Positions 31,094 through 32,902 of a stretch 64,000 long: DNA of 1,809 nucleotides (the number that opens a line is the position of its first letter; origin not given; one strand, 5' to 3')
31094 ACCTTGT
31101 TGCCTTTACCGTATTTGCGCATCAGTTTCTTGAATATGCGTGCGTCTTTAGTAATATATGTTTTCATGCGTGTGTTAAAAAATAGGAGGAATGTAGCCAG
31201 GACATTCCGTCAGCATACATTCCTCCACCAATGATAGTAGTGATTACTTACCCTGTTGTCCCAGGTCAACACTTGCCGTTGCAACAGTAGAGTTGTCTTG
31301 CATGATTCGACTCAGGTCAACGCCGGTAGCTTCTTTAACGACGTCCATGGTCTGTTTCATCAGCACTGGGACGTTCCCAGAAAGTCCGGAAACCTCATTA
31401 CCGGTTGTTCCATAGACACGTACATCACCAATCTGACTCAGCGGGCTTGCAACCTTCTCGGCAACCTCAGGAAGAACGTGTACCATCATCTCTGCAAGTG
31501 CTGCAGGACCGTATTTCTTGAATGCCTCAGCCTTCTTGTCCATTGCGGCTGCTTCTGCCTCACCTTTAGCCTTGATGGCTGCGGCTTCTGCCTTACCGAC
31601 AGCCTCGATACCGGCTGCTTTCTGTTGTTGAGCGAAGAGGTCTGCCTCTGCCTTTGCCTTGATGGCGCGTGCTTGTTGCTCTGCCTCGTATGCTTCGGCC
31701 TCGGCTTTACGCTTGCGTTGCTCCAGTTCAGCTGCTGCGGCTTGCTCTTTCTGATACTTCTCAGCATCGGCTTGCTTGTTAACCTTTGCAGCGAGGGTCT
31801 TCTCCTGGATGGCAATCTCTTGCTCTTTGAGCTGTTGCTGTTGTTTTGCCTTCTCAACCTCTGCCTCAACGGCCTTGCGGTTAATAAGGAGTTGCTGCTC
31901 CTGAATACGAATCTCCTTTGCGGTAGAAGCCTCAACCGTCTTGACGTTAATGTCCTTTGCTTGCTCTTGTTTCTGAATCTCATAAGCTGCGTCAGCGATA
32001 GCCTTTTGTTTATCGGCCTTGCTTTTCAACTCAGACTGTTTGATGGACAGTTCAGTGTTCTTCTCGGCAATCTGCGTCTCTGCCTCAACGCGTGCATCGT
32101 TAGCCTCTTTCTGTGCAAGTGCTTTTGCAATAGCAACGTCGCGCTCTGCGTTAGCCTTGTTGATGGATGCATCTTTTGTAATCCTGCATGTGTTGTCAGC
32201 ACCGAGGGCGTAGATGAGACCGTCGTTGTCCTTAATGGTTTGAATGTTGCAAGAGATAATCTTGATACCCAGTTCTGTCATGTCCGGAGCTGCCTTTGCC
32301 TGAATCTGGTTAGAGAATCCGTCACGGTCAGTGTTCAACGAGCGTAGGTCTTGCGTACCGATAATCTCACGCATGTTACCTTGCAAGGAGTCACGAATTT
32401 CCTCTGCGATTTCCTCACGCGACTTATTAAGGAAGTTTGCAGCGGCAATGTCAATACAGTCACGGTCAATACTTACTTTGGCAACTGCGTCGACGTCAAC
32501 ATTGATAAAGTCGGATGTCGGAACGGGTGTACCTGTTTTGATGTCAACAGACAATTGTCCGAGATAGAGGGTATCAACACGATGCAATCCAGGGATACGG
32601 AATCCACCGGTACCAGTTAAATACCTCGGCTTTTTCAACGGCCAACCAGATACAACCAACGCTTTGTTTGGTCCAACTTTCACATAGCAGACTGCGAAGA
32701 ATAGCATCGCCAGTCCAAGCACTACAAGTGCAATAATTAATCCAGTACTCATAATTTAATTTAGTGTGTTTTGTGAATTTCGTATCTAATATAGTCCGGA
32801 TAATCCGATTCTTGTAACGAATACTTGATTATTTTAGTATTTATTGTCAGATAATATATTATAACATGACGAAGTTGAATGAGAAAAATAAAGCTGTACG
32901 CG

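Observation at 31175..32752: Phage-borne flotillin-like SPFH protein with its own terminator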

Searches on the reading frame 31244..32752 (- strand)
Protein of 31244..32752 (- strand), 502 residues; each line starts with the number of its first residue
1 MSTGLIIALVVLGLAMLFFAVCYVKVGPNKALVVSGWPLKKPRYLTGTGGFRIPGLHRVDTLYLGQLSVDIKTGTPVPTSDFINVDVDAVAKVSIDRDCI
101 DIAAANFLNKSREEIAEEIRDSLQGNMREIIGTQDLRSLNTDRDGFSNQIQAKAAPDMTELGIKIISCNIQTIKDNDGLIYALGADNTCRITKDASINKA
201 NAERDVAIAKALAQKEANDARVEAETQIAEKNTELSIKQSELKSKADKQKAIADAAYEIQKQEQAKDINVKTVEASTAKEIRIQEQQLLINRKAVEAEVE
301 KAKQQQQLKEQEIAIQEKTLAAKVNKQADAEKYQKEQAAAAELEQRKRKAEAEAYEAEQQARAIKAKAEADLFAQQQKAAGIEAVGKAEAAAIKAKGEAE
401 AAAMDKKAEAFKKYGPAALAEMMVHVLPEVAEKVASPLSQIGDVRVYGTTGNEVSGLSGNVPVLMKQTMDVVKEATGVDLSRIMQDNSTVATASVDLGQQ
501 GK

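Call 3: search_protein_families(library=pfam, proteins=[window:31244-32752:-], max_evalue=0.1)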
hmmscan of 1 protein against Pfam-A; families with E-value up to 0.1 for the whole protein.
window:31244-32752:- (502 aa): 2 families
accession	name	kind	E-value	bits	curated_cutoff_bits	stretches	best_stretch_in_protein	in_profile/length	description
PF01145.31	Band_7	-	1.7e-19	71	23.6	1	25-203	2-175/176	SPFH domain / Band 7 family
PF15975.10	Flot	-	6.8e-09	36.3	27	1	387-470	10-103/124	Flotillin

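Call 4: search_protein_families(library=ncbifam, proteins=[window:31244-32752:-], max_evalue=0.1)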
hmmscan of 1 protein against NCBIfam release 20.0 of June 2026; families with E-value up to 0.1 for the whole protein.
window:31244-32752:- (502 aa): 1 family
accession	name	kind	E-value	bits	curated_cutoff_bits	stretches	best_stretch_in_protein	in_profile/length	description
NF058507.1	FlotScfldFlot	equivalog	2.8e-77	260.8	700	2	6-302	4-315/477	flotillin lipid rafts scaffold protein FloT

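Call 5: search_protein_families(library=phrogs, proteins=[window:31244-32752:-], max_evalue=0.1)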
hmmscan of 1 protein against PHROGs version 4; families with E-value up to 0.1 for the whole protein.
window:31244-32752:- (502 aa): 1 family
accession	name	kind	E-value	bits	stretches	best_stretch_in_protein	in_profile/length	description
phrog_200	-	other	0.025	14.7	0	375-434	291-338/379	lipoprotein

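Call 12: find_homologous_proteins(query=window:31244-32752:-)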
Query window:31244-32752:- (502 aa): 7940 proteins with E <= 0.001 among 8000 candidates; the best 120 are listed.
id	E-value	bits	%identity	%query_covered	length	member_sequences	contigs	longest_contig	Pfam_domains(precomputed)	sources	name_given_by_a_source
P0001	0.0e+0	1039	100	100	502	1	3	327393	PF01145.32,PF15975.11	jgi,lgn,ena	jgi:flotillin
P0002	6.3e-236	802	79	99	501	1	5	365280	PF01145.32,PF15975.11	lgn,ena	-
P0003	5.8e-230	782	79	95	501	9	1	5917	PF01145.32,PF15975.11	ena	-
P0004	1.8e-228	777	78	95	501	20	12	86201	PF01145.32,PF15975.11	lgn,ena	-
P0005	2.0e-222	757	74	98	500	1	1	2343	PF01145.32,PF15975.11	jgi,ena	-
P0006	5.0e-222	756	74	98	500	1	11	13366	PF01145.32,PF15975.11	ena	-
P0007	7.2e-222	755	74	98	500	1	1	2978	PF01145.32,PF15975.11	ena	-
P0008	3.9e-221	753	77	93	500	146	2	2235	PF01145.32,PF15975.11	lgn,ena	-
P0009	8.1e-221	752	74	98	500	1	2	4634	PF01145.32,PF15975.11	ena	-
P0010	4.4e-220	749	75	98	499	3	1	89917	PF01145.32,PF15975.11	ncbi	-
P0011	8.7e-219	745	75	95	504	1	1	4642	PF01145.32,PF15975.11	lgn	-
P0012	1.6e-218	744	76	93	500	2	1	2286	PF01145.32,PF15975.11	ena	-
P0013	5.8e-218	742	75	95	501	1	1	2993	PF01145.32,PF15975.11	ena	-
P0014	1.2e-217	741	75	93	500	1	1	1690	PF01145.32,PF15975.11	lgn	-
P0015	2.0e-217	741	73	99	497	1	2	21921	PF01145.32,PF15975.11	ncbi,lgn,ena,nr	ncbi:MAG: flotillin family protein [Bacteroidales bacterium]|nr:flotillin family protein [Bacteroida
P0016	3.0e-216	737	75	93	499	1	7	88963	PF01145.32,PF15975.11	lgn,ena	-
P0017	4.7e-216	736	74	98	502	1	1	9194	PF01145.32,PF15975.11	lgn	-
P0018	4.8e-216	736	75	93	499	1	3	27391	PF01145.32,PF15975.11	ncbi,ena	-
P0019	9.8e-216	735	75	94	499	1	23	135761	PF01145.32,PF15975.11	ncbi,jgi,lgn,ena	jgi:flotillin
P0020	1.1e-215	735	75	95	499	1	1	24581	PF01145.32,PF15975.11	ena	-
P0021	1.2e-215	735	75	94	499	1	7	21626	PF01145.32,PF15975.11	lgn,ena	-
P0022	1.5e-215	735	75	94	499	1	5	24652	PF01145.32,PF15975.11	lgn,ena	-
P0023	1.6e-215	734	75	94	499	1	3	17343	PF01145.32,PF15975.11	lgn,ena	-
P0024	1.7e-215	734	74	94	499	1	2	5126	PF01145.32,PF15975.11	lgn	-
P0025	3.8e-215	733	75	94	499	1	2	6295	PF01145.32,PF15975.11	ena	-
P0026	5.9e-215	733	75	93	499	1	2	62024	PF01145.32,PF15975.11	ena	-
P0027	1.1e-214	732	75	93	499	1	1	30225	PF01145.32,PF15975.11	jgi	-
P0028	1.1e-214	732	75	94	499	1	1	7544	PF01145.32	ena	-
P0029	1.2e-214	732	75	95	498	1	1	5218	PF01145.32,PF15975.11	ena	-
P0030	1.3e-214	731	74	95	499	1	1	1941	PF01145.32,PF15975.11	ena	-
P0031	2.0e-214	731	73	98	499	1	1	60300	PF01145.32,PF15975.11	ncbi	-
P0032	5.3e-214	729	75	93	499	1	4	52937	PF01145.32,PF15975.11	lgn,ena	-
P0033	6.0e-214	729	75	93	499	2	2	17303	PF01145.32,PF15975.11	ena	-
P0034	6.9e-214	729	75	93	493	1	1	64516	PF01145.32,PF15975.11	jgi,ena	-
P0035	2.7e-213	727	75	95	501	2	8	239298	PF01145.32,PF15975.11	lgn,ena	-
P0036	3.1e-213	727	74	93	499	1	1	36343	PF01145.32,PF15975.11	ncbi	-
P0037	3.9e-213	727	73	97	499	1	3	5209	PF01145.32,PF15975.11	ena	-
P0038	1.3e-212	725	74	93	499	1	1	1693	PF01145.32,PF15975.11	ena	-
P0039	7.4e-212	722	74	94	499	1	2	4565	PF01145.32,PF15975.11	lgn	-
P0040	3.6e-211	720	71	98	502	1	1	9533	PF01145.32,PF15975.11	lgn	-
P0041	9.4e-207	706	69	99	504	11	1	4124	PF01145.32,PF15975.11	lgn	-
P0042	2.0e-206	704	70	99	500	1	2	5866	PF01145.32,PF15975.11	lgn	-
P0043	4.1e-205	700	74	92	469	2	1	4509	PF01145.32,PF15975.11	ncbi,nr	ncbi:MAG: flotillin family protein, partial [Alloprevotella sp.]|nr:flotillin family protein [Allopr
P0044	7.7e-205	699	72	99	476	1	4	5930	PF01145.32,PF15975.11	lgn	-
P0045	1.8e-204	698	71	99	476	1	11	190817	PF01145.32,PF15975.11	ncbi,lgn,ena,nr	ncbi:MAG: flotillin family protein [Bacteroidales bacterium]|nr:flotillin family protein [Bacteroida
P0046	6.3e-204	696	71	99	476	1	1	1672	PF01145.32,PF15975.11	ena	-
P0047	4.5e-203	693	70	95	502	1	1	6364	PF01145.32,PF15975.11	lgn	-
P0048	2.1e-201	688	68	99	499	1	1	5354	PF01145.32,PF15975.11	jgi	-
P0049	2.0e-200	685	70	97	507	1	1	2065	PF01145.32,PF15975.11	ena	-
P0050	9.5e-200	682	69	95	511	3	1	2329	PF01145.32,PF15975.11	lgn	-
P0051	1.2e-197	676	69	99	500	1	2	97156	PF01145.32,PF15975.11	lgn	-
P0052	1.0e-196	672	70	94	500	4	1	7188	PF01145.32,PF15975.11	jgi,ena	-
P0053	1.2e-193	662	67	99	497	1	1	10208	PF01145.32,PF15975.11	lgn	-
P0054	1.8e-193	662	70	93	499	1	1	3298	PF01145.32,PF15975.11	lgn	-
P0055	3.0e-193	661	68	95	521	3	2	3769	PF01145.32,PF15975.11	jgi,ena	-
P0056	1.3e-191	656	67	97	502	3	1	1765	PF01145.32,PF15975.11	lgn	-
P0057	1.4e-191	655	65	99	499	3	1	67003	PF01145.32,PF15975.11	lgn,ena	-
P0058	2.0e-191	655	64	99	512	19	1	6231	PF01145.32,PF15975.11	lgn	-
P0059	2.9e-191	654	65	99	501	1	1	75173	PF01145.32,PF15975.11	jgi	-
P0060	8.8e-189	646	66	96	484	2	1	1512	PF01145.32,PF15975.11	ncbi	-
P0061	3.3e-187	641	71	91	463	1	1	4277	PF01145.32,PF15975.11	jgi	-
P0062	6.4e-185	634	63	99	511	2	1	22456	PF01145.32,PF15975.11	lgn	-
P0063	3.9e-182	624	52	95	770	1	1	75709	PF01145.32,PF15975.11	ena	-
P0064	3.4e-177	608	63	98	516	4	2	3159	PF01145.32,PF15975.11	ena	-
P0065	1.2e-174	600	63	93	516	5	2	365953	PF01145.32,PF15975.11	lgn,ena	-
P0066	4.2e-171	588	63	93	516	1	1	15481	PF01145.32,PF15975.11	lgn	-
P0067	1.4e-169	583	62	98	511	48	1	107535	PF01145.32,PF15975.11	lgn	-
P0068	4.1e-169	581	61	100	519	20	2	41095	PF01145.32,PF15975.11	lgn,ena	-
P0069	6.4e-169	581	61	97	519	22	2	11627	PF01145.32,PF15975.11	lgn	-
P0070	1.3e-167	577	59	100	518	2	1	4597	PF01145.32,PF15975.11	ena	-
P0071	1.2e-166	573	60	98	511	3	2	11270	PF01145.32,PF15975.11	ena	-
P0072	2.4e-166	572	61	93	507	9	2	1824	PF01145.32,PF15975.11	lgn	-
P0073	2.4e-165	569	60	100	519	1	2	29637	PF01145.32,PF15975.11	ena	-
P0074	4.1e-165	568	60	99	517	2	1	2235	PF01145.32,PF15975.11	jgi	jgi:flotillin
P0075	4.3e-165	568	60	99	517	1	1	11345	PF01145.32,PF15975.11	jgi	jgi:flotillin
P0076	1.1e-164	567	60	97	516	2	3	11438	PF01145.32,PF15975.11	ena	-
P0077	1.3e-164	567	61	96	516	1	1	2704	PF01145.32,PF15975.11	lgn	-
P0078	2.4e-164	566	61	97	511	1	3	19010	PF01145.32,PF15975.11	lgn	-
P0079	4.6e-164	565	61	97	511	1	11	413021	PF01145.32,PF15975.11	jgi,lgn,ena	-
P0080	6.5e-164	564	61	97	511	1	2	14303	PF01145.32,PF15975.11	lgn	-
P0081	7.6e-164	564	61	97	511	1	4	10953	PF01145.32,PF15975.11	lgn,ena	-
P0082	9.9e-164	564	59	100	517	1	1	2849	PF01145.32,PF15975.11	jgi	jgi:flotillin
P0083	3.9e-163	562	61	96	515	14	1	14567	PF01145.32,PF15975.11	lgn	-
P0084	7.2e-163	561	60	97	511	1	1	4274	PF01145.32,PF15975.11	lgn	-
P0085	8.3e-163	561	58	100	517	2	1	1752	PF01145.32,PF15975.11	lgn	-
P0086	3.3e-162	559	60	96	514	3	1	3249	PF01145.32,PF15975.11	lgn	-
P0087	6.0e-162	558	61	94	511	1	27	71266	PF01145.32,PF15975.11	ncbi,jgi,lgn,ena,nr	ncbi:MAG: flotillin family protein [Bacteroidales bacterium]|nr:flotillin family protein [Bacteroida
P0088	7.8e-162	558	60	93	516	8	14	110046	PF01145.32,PF15975.11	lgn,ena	-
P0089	8.2e-162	557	58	100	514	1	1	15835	PF01145.32,PF15975.11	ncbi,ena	-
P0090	9.4e-162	557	60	97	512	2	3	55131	PF01145.32,PF15975.11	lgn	-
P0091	1.0e-161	557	58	100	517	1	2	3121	PF01145.32,PF15975.11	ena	-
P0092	1.1e-161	557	58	100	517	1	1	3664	PF01145.32,PF15975.11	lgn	-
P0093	1.1e-161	557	60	93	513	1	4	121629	PF01145.32,PF15975.11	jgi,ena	jgi:flotillin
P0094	1.2e-161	557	58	100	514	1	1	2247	PF01145.32,PF15975.11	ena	-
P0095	1.2e-161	557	58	100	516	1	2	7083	PF01145.32,PF15975.11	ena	-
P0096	1.3e-161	557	58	100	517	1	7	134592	PF01145.32,PF15975.11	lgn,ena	-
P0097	1.3e-161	557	58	100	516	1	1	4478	PF01145.32,PF15975.11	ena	-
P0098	1.5e-161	557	58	100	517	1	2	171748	PF01145.32,PF15975.11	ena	-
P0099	1.8e-161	556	58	100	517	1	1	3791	PF01145.32,PF15975.11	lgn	-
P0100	2.0e-161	556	58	100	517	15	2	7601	PF01145.32,PF15975.11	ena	-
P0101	2.3e-161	556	60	96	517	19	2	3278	PF01145.32,PF15975.11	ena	-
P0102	2.3e-161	556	58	100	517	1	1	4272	PF01145.32,PF15975.11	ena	-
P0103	4.6e-161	555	58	100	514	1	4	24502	PF01145.32,PF15975.11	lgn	-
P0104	1.1e-160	554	59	97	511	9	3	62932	PF01145.32,PF15975.11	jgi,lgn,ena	jgi:flotillin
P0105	1.2e-160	554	59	98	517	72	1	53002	PF01145.32,PF15975.11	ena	-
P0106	2.0e-160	553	58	99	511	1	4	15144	PF01145.32,PF15975.11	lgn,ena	-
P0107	2.1e-160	553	56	98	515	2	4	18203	PF01145.32,PF15975.11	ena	-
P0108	2.8e-160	552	58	100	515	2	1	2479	PF01145.32,PF15975.11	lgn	-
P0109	6.8e-160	551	58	97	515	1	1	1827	PF01145.32,PF15975.11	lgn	-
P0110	7.0e-160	551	58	97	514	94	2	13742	PF01145.32,PF15975.11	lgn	-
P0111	1.9e-159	550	59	97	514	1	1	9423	PF01145.32,PF15975.11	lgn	-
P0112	2.0e-159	550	58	96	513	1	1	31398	PF01145.32,PF15975.11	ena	-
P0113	3.2e-159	549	59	97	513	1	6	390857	PF01145.32,PF15975.11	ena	-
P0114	3.8e-159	549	59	95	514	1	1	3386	PF01145.32,PF15975.11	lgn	-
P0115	4.5e-159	548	60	93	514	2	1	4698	PF01145.32,PF15975.11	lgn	-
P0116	4.6e-159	548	59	97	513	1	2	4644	PF01145.32,PF15975.11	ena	-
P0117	6.0e-159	548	59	95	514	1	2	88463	PF01145.32,PF15975.11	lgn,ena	-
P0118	6.7e-159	548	60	94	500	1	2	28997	PF01145.32,PF15975.11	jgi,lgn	-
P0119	7.1e-159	548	58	97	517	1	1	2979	PF01145.32,PF15975.11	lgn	-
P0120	7.6e-159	548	61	92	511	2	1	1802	PF01145.32,PF15975.11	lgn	-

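Call 13: search_dna_similar(query=window:31247-32752:-, collection=phages, mode=protein, max_rows=40)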
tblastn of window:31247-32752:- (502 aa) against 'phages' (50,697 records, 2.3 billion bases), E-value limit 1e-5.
Records with a match: 7; places in all: 7; records where one place covers at least 80% of the query: 0.
Best place of each record, by identity: <60% 7.
By first word of the organism name: Bacteriophage 5; Enterococcus 1; Vibrio 1.
By host as written in the record: - 5; Enterococcus faecalis 1; Vibrio parahaemolyticus ATCC 17802 1.
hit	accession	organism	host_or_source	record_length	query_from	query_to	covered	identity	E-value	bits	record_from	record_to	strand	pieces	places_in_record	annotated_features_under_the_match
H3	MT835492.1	Bacteriophage sp.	human fecal samples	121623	23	488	69%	54.2%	7e-80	366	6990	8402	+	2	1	record has no annotation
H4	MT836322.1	Bacteriophage sp.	human fecal samples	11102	23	292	54%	55.3%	8e-76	265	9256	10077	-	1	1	record has no annotation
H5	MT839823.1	Bacteriophage sp.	human fecal samples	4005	23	285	52%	44.9%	2e-53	199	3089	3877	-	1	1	record has no annotation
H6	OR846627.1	Enterococcus phage Efs 1-1-1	Enterococcus faecalis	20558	23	238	43%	30.9%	3e-24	112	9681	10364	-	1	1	record has no annotation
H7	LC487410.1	Vibrio phage KIT04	Vibrio parahaemolyticus ATCC 17802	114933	19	216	39%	26.2%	5e-9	65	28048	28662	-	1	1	flotillin family protein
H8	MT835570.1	Bacteriophage sp.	human fecal samples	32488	22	212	38%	24.4%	7e-6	55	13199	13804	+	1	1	record has no annotation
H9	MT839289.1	Bacteriophage sp.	human fecal samples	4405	414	488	15%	42.9%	3e-11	72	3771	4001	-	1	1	record has no annotation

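Call 14: find_encoding_contigs(protein=P0001, flank=10000, max_places=4)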
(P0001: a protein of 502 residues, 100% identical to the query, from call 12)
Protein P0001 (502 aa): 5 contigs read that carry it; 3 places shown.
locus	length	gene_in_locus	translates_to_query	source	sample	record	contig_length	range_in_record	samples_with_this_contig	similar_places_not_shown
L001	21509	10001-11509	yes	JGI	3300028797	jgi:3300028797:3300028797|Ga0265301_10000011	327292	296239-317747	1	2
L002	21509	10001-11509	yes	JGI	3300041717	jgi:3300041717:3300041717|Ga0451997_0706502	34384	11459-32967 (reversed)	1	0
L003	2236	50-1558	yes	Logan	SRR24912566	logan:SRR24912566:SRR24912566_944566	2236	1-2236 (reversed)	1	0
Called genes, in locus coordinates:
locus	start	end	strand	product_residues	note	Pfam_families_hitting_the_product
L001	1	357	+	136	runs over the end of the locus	-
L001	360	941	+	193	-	-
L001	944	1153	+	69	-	-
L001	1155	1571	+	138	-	-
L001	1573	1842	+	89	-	-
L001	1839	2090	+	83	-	-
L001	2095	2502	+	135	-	-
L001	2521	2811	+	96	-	-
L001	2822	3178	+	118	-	-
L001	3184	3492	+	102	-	-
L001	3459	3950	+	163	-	PF04448:DUF551 (weak)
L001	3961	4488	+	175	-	-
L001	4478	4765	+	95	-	-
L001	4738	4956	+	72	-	-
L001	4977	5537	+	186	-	-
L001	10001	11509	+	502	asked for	PF01145:Band_7, PF15975:Flot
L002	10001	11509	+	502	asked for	PF01145:Band_7, PF15975:Flot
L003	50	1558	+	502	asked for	PF01145:Band_7, PF15975:Flot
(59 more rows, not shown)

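Call 15: find_encoding_contigs(protein=P0002, flank=10000, max_places=4)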
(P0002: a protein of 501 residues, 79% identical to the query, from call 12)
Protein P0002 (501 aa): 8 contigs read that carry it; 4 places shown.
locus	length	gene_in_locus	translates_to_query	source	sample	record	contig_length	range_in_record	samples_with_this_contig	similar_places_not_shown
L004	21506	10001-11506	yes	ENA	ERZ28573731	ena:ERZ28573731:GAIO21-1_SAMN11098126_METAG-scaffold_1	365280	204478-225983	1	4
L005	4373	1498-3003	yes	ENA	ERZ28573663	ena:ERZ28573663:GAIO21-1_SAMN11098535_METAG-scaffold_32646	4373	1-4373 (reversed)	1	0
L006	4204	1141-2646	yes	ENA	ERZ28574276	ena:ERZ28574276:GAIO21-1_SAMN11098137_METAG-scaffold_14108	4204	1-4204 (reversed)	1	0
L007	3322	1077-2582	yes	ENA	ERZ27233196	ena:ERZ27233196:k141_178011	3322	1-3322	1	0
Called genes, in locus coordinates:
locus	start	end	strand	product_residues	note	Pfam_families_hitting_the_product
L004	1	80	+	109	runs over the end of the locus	-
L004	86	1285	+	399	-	PF00493:MCM, PF00004:AAA, PF07724:AAA_2, PF10431:ClpB_D2-small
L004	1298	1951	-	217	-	-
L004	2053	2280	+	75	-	-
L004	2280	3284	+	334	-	-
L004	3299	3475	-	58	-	-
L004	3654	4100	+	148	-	PF00583:Acetyltransf_1 (weak), PF13673:Acetyltransf_10, PF13508:Acetyltransf_7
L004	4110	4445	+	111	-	-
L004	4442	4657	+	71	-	-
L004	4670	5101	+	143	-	-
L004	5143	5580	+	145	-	-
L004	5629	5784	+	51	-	-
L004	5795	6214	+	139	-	-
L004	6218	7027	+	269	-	-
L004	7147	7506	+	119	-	-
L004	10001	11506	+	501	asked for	PF01145:Band_7, PF15975:Flot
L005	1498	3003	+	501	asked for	PF01145:Band_7, PF15975:Flot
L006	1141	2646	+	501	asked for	PF01145:Band_7, PF15975:Flot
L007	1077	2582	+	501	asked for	PF01145:Band_7, PF15975:Flot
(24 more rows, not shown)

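Call 16: find_encoding_contigs(protein=P0019, flank=8000, max_places=3)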
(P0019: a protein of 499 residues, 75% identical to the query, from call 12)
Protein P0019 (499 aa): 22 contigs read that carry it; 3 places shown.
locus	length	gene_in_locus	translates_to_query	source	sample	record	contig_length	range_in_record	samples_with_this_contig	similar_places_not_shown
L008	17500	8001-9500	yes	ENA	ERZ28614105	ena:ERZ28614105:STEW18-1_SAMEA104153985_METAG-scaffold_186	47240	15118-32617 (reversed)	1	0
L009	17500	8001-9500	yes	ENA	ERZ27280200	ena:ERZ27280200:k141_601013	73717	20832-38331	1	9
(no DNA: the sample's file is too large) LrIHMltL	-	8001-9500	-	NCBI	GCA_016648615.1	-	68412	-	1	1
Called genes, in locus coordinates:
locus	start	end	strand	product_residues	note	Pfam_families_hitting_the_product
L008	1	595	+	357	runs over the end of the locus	PF01497:Peripla_BP_2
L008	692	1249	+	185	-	PF10050:DUF2284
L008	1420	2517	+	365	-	PF00155:Aminotran_1_2, PF00266:Aminotran_5 (faint)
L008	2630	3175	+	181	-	PF12710:HAD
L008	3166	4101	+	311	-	PF14305:ATPgrasp_TupA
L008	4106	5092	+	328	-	PF01073:3Beta_HSD, PF01370:Epimerase, PF02719:Polysacc_synt_2, PF04321:RmlD_sub_bind, PF16363:GDP_Man_Dehyd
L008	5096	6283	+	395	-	PF04464:Glyphos_transf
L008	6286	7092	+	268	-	PF00535:Glycos_transf_2, PF10111:Glyco_tranf_2_2, PF13641:Glyco_tranf_2_3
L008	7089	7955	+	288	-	-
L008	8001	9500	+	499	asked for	PF01145:Band_7, PF15975:Flot (weak)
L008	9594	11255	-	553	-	PF06826:Asp-Al_Ex, PF02080:TrkA_C, PF06826:Asp-Al_Ex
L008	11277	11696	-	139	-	PF01479:S4, PF28601:HSP15_C (weak)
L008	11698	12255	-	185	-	PF01195:Pept_tRNA_hydro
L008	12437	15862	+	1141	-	PF00873:ACR_tran (weak), PF03176:MMPL, PF00873:ACR_tran (weak), PF03176:MMPL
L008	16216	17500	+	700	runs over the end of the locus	PF03477:ATP-cone, PF13597:NRDD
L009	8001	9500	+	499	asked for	PF01145:Band_7, PF15975:Flot (weak)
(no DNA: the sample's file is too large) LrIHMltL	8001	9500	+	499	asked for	PF01145:Band_7, PF15975:Flot (weak)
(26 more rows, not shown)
